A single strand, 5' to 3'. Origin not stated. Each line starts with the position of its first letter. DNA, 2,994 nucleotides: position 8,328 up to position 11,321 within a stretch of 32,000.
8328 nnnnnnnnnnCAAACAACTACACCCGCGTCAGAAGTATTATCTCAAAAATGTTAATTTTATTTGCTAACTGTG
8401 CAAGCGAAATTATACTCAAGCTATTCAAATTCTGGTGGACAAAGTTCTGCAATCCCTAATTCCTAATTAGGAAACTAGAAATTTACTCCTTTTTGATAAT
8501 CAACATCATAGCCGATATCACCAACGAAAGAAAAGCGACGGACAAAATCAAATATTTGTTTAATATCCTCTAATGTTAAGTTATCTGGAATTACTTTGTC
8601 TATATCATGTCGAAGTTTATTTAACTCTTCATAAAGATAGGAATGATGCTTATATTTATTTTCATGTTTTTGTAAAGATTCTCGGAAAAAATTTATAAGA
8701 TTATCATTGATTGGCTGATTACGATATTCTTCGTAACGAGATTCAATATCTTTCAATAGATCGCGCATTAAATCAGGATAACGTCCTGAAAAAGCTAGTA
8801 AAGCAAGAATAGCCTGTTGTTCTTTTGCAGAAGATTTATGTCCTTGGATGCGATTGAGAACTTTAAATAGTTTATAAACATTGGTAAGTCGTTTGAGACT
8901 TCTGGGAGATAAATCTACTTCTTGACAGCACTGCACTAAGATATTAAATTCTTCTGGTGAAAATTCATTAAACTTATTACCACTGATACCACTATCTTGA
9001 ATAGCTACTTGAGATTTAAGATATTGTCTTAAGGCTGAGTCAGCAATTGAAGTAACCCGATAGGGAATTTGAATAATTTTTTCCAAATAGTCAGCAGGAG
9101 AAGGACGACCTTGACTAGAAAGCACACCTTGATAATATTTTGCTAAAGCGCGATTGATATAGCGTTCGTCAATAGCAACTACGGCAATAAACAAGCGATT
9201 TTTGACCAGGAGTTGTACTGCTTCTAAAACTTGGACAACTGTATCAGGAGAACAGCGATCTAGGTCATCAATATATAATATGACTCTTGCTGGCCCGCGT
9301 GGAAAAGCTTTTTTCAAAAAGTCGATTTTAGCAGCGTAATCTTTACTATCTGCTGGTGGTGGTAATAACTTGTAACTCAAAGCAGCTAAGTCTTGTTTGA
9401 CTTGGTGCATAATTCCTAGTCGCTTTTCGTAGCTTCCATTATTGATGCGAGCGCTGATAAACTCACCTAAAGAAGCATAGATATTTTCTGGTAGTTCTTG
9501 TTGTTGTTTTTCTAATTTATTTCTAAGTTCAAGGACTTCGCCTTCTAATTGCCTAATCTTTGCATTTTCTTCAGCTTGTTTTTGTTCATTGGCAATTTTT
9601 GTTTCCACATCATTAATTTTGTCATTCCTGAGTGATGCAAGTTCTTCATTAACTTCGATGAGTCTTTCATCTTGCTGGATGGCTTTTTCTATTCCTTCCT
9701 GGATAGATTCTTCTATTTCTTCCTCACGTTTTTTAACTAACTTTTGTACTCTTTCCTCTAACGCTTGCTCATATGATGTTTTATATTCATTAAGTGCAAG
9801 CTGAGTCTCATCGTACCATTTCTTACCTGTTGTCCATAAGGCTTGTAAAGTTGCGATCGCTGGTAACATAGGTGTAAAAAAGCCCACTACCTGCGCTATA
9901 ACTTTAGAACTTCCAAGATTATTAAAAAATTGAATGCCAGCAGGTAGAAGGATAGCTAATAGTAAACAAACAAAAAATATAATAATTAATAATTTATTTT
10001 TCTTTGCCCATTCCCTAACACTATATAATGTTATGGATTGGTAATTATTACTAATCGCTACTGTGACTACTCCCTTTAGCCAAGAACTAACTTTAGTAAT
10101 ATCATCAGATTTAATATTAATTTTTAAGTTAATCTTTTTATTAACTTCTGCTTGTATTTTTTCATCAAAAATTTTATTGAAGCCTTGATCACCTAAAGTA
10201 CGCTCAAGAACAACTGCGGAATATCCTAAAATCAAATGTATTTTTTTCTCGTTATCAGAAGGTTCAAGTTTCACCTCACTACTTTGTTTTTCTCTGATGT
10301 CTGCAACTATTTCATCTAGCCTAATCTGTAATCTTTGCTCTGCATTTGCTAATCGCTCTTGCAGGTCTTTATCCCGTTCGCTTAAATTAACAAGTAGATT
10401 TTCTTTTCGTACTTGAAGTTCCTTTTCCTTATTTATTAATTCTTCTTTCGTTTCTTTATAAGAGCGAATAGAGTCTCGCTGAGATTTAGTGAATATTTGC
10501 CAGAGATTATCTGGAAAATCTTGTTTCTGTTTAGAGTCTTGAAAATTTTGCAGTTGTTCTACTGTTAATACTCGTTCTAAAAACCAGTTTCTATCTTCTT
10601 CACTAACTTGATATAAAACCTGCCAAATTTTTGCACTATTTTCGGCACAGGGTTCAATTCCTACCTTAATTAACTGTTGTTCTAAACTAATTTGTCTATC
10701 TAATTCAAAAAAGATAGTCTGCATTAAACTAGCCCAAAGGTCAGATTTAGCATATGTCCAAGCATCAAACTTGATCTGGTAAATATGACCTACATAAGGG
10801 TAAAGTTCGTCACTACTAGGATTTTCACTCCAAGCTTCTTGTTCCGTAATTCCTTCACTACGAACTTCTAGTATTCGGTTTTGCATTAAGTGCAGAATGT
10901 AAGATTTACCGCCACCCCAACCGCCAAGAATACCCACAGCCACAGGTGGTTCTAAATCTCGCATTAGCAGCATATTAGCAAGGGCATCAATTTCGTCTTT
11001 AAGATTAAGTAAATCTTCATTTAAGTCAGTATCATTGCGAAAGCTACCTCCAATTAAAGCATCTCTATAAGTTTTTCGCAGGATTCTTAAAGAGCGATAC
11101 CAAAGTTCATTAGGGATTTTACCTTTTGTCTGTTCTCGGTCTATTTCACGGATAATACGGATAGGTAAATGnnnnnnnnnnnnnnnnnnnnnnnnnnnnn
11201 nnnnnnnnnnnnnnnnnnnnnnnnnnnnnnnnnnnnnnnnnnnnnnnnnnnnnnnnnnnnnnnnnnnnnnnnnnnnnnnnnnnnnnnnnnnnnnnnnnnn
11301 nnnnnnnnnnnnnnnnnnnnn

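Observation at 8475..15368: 2297-aa KAP NTPase fusing about 30 HEAT/ARM-like repeats to a membrane-inserted P-loop domain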

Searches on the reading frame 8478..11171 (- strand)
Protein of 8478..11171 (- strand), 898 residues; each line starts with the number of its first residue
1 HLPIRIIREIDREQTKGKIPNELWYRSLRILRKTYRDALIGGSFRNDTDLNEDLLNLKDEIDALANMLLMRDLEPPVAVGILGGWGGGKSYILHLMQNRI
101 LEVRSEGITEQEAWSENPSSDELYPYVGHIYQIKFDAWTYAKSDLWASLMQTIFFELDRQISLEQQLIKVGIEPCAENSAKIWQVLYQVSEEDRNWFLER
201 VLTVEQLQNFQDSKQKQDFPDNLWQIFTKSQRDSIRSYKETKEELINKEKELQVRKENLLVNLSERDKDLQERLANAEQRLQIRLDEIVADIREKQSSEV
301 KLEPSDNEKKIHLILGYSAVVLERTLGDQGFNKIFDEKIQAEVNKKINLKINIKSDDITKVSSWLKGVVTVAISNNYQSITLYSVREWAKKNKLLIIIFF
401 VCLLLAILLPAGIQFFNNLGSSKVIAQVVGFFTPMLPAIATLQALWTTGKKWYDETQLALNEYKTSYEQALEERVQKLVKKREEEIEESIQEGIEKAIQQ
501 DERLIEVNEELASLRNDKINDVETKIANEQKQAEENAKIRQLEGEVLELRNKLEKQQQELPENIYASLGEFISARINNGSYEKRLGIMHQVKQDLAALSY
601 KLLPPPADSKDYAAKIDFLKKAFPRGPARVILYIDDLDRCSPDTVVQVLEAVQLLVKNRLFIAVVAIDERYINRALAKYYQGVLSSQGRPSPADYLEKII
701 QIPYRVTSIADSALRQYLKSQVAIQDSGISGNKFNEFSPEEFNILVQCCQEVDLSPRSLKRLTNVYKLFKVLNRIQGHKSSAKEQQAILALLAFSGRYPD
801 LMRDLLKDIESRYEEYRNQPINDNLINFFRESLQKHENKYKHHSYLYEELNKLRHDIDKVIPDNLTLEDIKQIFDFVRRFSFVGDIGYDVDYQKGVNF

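Call 31: search_solved_structures(query=window:8478-11171:-, max_evalue=1)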
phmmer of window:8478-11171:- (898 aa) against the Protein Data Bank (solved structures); distinct sequences matched with E-value up to 1: 1.
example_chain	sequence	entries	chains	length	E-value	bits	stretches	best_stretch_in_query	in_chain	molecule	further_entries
4yqx_A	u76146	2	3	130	0.15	13.7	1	800-878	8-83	Interleukin-2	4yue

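Call 36: find_homologous_proteins(query=window:8478-11171:-, max_evalue=0.00001)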
Query window:8478-11171:- (898 aa): 224 proteins with E <= 0.00001 among 8000 candidates; the best 120 are listed.
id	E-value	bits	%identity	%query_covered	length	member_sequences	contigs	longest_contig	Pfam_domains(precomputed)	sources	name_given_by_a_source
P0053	1.3e-228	780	46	99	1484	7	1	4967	PF07693.21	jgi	jgi:predicted KAP-like P-loop ATPase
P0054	6.1e-227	774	54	50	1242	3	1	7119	PF07693.21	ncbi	-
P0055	7.4e-226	771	46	98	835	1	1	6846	PF07693.21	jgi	jgi:predicted KAP-like P-loop ATPase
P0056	7.8e-221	754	46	99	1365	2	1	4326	PF07693.21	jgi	jgi:predicted KAP-like P-loop ATPase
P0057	1.6e-212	727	45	95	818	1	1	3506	PF07693.21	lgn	-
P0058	1.2e-210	720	49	52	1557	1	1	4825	PF07693.21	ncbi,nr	ncbi:MAG: hypothetical protein F6K11_25105, partial [Leptolyngbya sp. SIO3F4]|nr:hypothetical protei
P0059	4.1e-210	719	44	99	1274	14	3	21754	PF07693.21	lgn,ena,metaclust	metaclust:\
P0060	6.1e-210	718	43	99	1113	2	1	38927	PF07693.21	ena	-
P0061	1.3e-209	717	45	99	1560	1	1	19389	PF07693.21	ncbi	-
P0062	3.2e-209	716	44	61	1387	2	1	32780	PF07693.21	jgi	jgi:predicted KAP-like P-loop ATPase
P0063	1.8e-207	710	44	99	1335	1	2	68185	PF07693.21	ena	-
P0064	2.6e-206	706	44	100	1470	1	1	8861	PF07693.21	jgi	jgi:predicted KAP-like P-loop ATPase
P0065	6.5e-206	705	43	99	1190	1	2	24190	PF07693.21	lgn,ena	-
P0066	4.3e-205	702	47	53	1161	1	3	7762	PF07693.21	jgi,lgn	jgi:predicted KAP-like P-loop ATPase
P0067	1.1e-204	701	44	100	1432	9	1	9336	PF07693.21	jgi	jgi:predicted KAP-like P-loop ATPase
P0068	4.1e-204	699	43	99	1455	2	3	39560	PF07693.21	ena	-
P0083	1.1e-144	502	37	95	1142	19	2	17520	PF07693.21,PF00656.28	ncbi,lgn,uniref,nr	ncbi:MAG: P-loop NTPase fold protein [Microcystis sp. LE19-10.1B]|uniref:P-loop NTPase fold protein 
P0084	5.4e-143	497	35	96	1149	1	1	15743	PF07693.21,PF01471.24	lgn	-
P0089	4.0e-137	477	34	96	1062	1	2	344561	PF07693.21,PF01048.27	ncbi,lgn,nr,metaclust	ncbi:nucleoside phosphorylase family protein,'ATP-binding protein, KAP family' [Leptolyngbya sp. PCC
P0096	4.0e-123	431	39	38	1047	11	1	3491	PF25168.2,PF25174.2,PF24814.2,PF24105.2,PF24805.2,PF07693.21,PF23381.2,PF25173.2,PF25175.2,PF24817.2,PF13676.12,PF24796.2,PF24780.2,PF23409.2,PF01582.26,PF25172.2,PF24782.3,PF20426.5,PF25391.2,PF24807.2,PF25047.1,PF00400.39,PF23414.2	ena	-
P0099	3.2e-121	425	36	77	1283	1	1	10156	PF07693.21,PF13676.12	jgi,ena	jgi:predicted KAP-like P-loop ATPase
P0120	1.0e-114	403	52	18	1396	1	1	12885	PF25168.2,PF24105.2,PF24805.2,PF25048.2,PF07693.21,PF23342.2,PF24817.2,PF23393.3,PF23389.2,PF24797.2,PF20426.5,PF25460.2,PF00400.39,PF23414.2,PF23410.5,PF25174.2,PF24814.2,PF23381.2,PF25173.2,PF23383.2,PF25171.2,PF12894.14,PF23754.2,PF25175.2,PF13676.12,PF24796.2,PF07676.19,PF24780.2,PF23409.2,PF251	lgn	-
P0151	2.0e-102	362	38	41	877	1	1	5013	PF07693.21,PF19960.7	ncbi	-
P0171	6.4e-97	344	35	36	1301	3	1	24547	PF13365.13,PF07693.21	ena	-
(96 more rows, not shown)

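Call 41: predict_structure(alignment_id=A1)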
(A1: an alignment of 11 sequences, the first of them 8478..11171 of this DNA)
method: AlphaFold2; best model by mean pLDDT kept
length: 898 residues; sequences in the alignment: 11
mean_pLDDT: 53.4   pTM: 0.28
mean pLDDT of the five models: 53.4, 51.7, 50.6, 48.8, 48.1
residues with pLDDT >= 90: 0; 70-90: 142; 50-70: 353; < 50: 403
segments of 3 or more residues with pLDDT < 50: 1-7, 34-60, 66-94, 104-194, 216-218, 287-313, 348-358, 417-422, 492-516, 562-576, 579-632, 657-662, 682-735, 880-898
pLDDT, mean of each block of 10 residues (from residue 1): 45 61 59 45 31 40 48 32 36 50 46 41 40 41 42 42 41 36 39 50 55 51 55 74 83 78 67 64 48 31 41 50 53 61 52 46 60 59 64 68 66 52 51 55 61 56 53 55 53 44 41 48 67 76 82 73 42 46 39 43 41 43 38 56 63 50 52 60 42 42 28 43 34 46 68 59 67 67 77 72 69 62 73 77 77 81 74 58 29 32
secondary structure, 60 per line:
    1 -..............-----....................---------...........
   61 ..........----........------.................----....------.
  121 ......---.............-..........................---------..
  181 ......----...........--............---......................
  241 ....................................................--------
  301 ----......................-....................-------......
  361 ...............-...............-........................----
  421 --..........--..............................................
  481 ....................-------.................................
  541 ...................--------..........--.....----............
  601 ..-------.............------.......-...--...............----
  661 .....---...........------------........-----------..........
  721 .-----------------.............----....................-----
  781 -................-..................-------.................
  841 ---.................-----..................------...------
elements in order (helices of 4 or more, strands of 3 or more residues): H2-15 H21-40 H50-70 H75-82 H89-105 H110-113 H120-126 E130-136 H137-142 H144-169 H179-186 H191-201 H204-215 H219-292 H305-326 H328-347 H355-375 H377-391 H393-416 H423-432 H435-500 H508-559 H568-577 H580-584 H589-602 H610-622 E629-635 H642-656 E661-665 H669-679 H692-699 H711-721 H739-751 H756-775 H782-797 H799-816 H825-840 H844-860 H867-883

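Call 54: fold_search(model_id=the predicted structure, library=pdb)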
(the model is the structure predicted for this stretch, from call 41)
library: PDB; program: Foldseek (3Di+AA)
matches with E <= 10: 156; with E <= 0.001: 0
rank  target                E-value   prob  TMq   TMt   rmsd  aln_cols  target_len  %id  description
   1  8hra_C                1.3e-01  0.54  0.09  0.10  15.2       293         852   14  Structure of heptameric RdrA ring in RNA-loading state (released 2023-02-01)
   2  8hrb_A                1.3e-01  0.33  0.10  0.11  16.3       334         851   14  Structure of tetradecameric RdrA ring in RNA-loading state (released 2023-02-01)
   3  1fnn_A                1.7e-01  0.51  0.12  0.21  13.0       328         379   15  CRYSTAL STRUCTURE OF CDC6P FROM PYROBACULUM AEROPHILUM (released 2000-10-04)
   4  7ste_C                1.7e-01  0.21  0.07  0.15  19.2       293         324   12  Rad24-RFC ADP state (released 2022-04-06)
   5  7jps_E                2.0e-01  0.20  0.10  0.16  21.0       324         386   12  ORC-DNA: Human Origin Recognition Complex (ORC) with DNA bound in the core (released 2020-09-09)
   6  7jgr_D                2.3e-01  0.13  0.06  0.10  23.9       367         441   13  Structure of Drosophila ORC bound to DNA (84 bp) and Cdc6 (released 2020-09-09)
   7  3glf_A                2.5e-01  0.20  0.10  0.18  16.7       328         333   11  Crystal Structure of the Ecoli Clamp Loader Bound to Primer-Template DNA (released 2009-05-26)
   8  9dx4_C                3.0e-01  0.54  0.11  0.26  13.9       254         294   15  EcRuvB T102R mutant (released 2026-01-21)
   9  7jk6_D                3.0e-01  0.14  0.07  0.12  22.0       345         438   12  Structure of Drosophila ORC in the active conformation (released 2020-09-09)
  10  3pvs_B                3.1e-01  0.09  0.05  0.09  23.8       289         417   11  Structure and biochemical activities of Escherichia coli MgsA (released 2011-02-02)
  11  7tfj_E                3.3e-01  0.18  0.07  0.15  22.2       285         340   11  Atomic model of S. cerevisiae clamp-clamp loader complex PCNA-RFC bound to DNA with a closed clamp ring (released 2022-11-16)
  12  9dx4_A                3.6e-01  0.33  0.11  0.27  18.3       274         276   19  EcRuvB T102R mutant (released 2026-01-21)
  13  6lqs_3D               3.6e-01  0.15  0.06  0.12  24.8       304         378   10  Cryo-EM structure of 90S small subunit preribosomes in transition states (State D) (released 2020-09-16)
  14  6wsg_A                3.9e-01  0.28  0.09  0.16  15.3       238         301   17  ClpX-ClpP complex bound to ssrA-tagged GFP, intermediate complex (released 2020-11-04)
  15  3u61_B                3.9e-01  0.20  0.08  0.18  18.1       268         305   12  Structure of T4 Bacteriophage Clamp Loader Bound To Closed Clamp, DNA and ATP Analog and ADP (released 2012-01-04)
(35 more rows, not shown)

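Call 67: search_protein_families(library=pfam, proteins=[P0096, P0120, P0083, P0089, P0099, P0171, P0151, P0084], max_evalue=0.00001)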
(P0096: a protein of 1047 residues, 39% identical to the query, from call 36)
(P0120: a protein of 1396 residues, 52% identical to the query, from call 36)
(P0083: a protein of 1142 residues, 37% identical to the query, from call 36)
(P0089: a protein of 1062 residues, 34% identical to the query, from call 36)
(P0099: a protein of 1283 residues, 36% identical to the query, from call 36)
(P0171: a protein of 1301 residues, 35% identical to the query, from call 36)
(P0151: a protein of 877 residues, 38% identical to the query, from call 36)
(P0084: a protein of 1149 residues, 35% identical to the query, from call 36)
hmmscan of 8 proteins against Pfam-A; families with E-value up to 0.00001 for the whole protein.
P0096 (1047 aa): 22 families
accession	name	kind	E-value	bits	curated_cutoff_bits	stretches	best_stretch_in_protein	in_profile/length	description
PF07693.20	KAP_NTPase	-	3.9e-37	128.5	20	1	274-921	3-289/293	KAP family P-loop domain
PF13676.11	TIR_2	-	8.5e-25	88.1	28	1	20-140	1-121/122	TIR domain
PF00400.38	WD40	-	1.4e-24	85.8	27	2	213-244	7-38/39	WD domain, G-beta repeat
PF25173.1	Beta-prop_WDR3_1st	-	8.4e-20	71.7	154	1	166-255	62-151/184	WDR3 first beta-propeller domain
PF25174.1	Beta-prop_THOC3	-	1.1e-19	71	305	1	174-258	1-88/272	THOC3 beta-propeller domain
PF24817.1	WD40_WDHD1_1st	-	1.1e-17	64.6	109.9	1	178-261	89-173/291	WDHD1 first WD40 domain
PF25391.1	WD40_Gbeta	-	5.5e-17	62.2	150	1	161-251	171-260/340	G protein beta WD-40 repeat protein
PF24814.1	WD40_Prp19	-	4.6e-14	52.6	320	1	172-246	46-206/281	Prp19 WD40 domain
PF24807.1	WD40_CDC20-Fz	-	4.6e-12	46.3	200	1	165-256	125-219/292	CDC20/Fizzy WD40 domain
PF25175.1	Beta-prop_WDR5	-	1.2e-11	44.9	250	1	172-248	7-83/296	WDR5 beta-propeller domain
PF23381.1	Beta-prop_IFT122_1st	-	5.6e-11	42.4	28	1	175-254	11-89/350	IFT122 first beta-propeller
PF24105.1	Beta-prop_CAF1B_HIR1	-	5.9e-11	42.4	80.5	1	158-258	114-213/383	CAF1B/HIR1 beta-propeller domain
PF25172.1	Beta-prop_WDR3_2nd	-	7.2e-11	42.3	140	1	173-245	215-287/293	WDR3 second beta-propeller domain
PF25168.1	Beta-prop_WDR36-Utp21_2nd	-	4.2e-10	39.9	84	0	212-252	235-275/335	WDR36/Utp21 second beta-propeller domain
PF24805.1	EIF3I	-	1.8e-09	37.7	200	1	168-257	3-92/324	EIF3I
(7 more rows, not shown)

P0120 (1396 aa): 36 families (the best 25 are shown)
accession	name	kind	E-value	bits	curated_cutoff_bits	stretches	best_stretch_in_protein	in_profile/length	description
PF00400.38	WD40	-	3.4e-63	207.9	27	4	460-492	7-39/39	WD domain, G-beta repeat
PF25174.1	Beta-prop_THOC3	-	2.7e-49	168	305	2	229-427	43-241/272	THOC3 beta-propeller domain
PF25173.1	Beta-prop_WDR3_1st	-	4.2e-48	163.9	154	3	230-344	69-184/184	WDR3 first beta-propeller domain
PF24807.1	WD40_CDC20-Fz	-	1.8e-46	159.2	200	3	231-384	135-292/292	CDC20/Fizzy WD40 domain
PF24814.1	WD40_Prp19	-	3.8e-41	141.4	320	3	285-427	19-163/281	Prp19 WD40 domain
PF07693.20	KAP_NTPase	-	4.6e-37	128.3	20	2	917-1257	89-289/293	KAP family P-loop domain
PF25391.1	WD40_Gbeta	-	6.3e-36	124.5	150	3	296-427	165-298/340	G protein beta WD-40 repeat protein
PF24817.1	WD40_WDHD1_1st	-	6.7e-36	124.4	109.9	3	232-307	87-162/291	WDHD1 first WD40 domain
PF25172.1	Beta-prop_WDR3_2nd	-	9e-36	124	140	3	277-387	3-110/293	WDR3 second beta-propeller domain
PF25175.1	Beta-prop_WDR5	-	3.6e-34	118.8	250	2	232-427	53-252/296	WDR5 beta-propeller domain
PF24105.1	Beta-prop_CAF1B_HIR1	-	2.8e-29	102.7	80.5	2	397-549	68-216/383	CAF1B/HIR1 beta-propeller domain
PF23409.1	Beta-prop_EML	-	4e-26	92.5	88.2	1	231-387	63-228/267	Echinoderm microtubule-associated protein first beta-propeller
PF24780.1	WD40_MABP1-WDR62_1st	-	3.1e-25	89.6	496.3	2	308-417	31-143/328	MABP1/WDR62 first WD40 domain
PF23393.2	Beta-prop_WDR90_POC16_2nd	-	4.1e-25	89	60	2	294-387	15-108/291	WDR90/POC16, second beta-propeller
PF23414.1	Beta-prop_EML_2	-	4.5e-25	89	90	1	231-345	39-154/266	Echinoderm microtubule-associated protein second beta-propeller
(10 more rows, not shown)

P0083 (1142 aa): 2 families
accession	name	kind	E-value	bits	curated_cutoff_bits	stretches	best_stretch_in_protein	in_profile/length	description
PF07693.20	KAP_NTPase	-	3.7e-33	115.5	20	2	775-977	130-289/293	KAP family P-loop domain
PF00656.27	Peptidase_C14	-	4.5e-06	26.9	21.4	0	2-156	1-126/233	Caspase domain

P0089 (1062 aa): 2 families
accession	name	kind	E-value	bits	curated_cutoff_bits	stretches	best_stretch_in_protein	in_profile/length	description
PF07693.20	KAP_NTPase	-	4.9e-37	128.2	20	2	651-928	75-286/293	KAP family P-loop domain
PF01048.26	PNP_UDP_1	-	2.7e-23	83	25.1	1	4-244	2-232/233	Phosphorylase superfamily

P0099 (1283 aa): 2 families
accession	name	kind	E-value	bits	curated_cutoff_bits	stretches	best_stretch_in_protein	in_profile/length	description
PF07693.20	KAP_NTPase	-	2e-37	129.5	20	2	912-1132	150-289/293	KAP family P-loop domain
PF13676.11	TIR_2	-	5.5e-24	85.4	28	1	4-129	1-122/122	TIR domain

P0171 (1301 aa): 2 families
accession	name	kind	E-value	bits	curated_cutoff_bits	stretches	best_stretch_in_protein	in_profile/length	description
PF07693.20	KAP_NTPase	-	2e-33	116.4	20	2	825-1165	69-286/293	KAP family P-loop domain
PF13365.12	Trypsin_2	-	1.6e-09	39.1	27.6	1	21-172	1-144/144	Trypsin-like peptidase domain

P0151 (877 aa): 2 families
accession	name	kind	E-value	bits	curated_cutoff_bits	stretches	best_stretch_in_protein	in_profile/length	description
PF07693.20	KAP_NTPase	-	8.8e-35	120.8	20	1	101-729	7-289/293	KAP family P-loop domain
PF19960.5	EAD7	-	5.9e-07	29.6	32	1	21-73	9-59/62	Effector-associated domain 7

P0084 (1149 aa): 2 families
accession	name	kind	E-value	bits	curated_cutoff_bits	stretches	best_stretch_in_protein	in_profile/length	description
PF07693.20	KAP_NTPase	-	2.3e-39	135.8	20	2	795-990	149-286/293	KAP family P-loop domain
PF01471.23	PG_binding_1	-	2.1e-14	53.9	23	1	13-65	5-57/57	Putative peptidoglycan binding domain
